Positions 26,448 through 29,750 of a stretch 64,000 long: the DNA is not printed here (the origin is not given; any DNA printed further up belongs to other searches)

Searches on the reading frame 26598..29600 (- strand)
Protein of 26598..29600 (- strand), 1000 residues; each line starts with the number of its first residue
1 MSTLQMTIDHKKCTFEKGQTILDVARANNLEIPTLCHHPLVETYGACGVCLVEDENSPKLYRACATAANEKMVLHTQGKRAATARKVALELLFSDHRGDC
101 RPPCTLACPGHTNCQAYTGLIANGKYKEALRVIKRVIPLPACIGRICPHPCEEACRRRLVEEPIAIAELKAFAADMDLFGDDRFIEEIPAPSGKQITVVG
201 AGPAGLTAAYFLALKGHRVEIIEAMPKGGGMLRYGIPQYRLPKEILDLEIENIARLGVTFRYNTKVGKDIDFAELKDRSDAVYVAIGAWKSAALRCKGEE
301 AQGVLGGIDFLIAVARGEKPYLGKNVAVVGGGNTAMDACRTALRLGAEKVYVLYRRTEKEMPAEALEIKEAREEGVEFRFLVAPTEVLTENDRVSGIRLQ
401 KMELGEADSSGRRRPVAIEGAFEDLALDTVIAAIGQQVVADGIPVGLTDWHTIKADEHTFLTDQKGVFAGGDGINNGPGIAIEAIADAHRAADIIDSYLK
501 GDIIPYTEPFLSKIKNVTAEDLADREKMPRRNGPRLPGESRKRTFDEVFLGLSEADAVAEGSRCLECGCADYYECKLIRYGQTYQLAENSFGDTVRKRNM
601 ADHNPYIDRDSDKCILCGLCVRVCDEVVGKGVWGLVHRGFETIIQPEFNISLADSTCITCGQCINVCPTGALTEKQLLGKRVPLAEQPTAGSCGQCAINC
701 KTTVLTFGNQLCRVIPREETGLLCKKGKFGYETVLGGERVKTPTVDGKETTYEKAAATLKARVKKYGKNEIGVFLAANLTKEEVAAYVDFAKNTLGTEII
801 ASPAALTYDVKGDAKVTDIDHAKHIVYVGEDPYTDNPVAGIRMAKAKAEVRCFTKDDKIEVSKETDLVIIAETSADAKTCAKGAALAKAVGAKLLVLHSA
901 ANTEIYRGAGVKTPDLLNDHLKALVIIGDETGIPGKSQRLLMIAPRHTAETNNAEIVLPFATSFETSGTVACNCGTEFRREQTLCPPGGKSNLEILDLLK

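Call 46: search_protein_families(library=pfam, proteins=[window:26598-29600:-], max_evalue=0.00001)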
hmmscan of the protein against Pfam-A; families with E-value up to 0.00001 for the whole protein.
window:26598-29600:- (1000 aa): 11 families
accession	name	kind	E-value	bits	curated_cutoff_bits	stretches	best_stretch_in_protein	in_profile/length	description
PF07992.20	Pyr_redox_2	-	2.3e-28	99.9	26.1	1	195-488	2-291/291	Pyridine nucleotide-disulphide oxidoreductase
PF14691.11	Fer4_20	-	4.1e-17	62.5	25.8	1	100-176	27-107/113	Dihydroprymidine dehydrogenase domain II, 4Fe-4S cluster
PF13510.11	Fer2_4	-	4.5e-15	55.9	22.8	1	3-77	3-80/82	2Fe-2S iron-sulfur cluster binding domain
PF00070.33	Pyr_redox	-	2e-10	41.5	22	0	325-400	1-80/82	Pyridine nucleotide-disulphide oxidoreductase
PF13738.12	Pyr_redox_3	-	2.8e-08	33.8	30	0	317-361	158-201/305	Pyridine nucleotide-disulphide oxidoreductase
PF22117.2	Fer4_Nqo3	-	3.3e-08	34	27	1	605-673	2-67/67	NADH-quinone oxidoreductase subunit 3, ferredoxin-like domain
PF12838.12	Fer4_7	-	3.7e-08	34.1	27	1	613-671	1-52/52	4Fe-4S dicluster domain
PF13450.12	NAD_binding_8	-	6.4e-08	33.2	21.9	1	198-232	1-35/68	NAD(P)-binding Rossmann-like domain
PF00384.28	Molybdopterin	-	7.6e-08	32.2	24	0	752-883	23-170/353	Molybdopterin oxidoreductase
PF00037.32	Fer4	-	8.1e-07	29.1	21.1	0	655-673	6-24/24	4Fe-4S binding domain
PF01946.23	Thi4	-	3.6e-06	26.8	26.2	0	195-232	19-58/235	Thi4 family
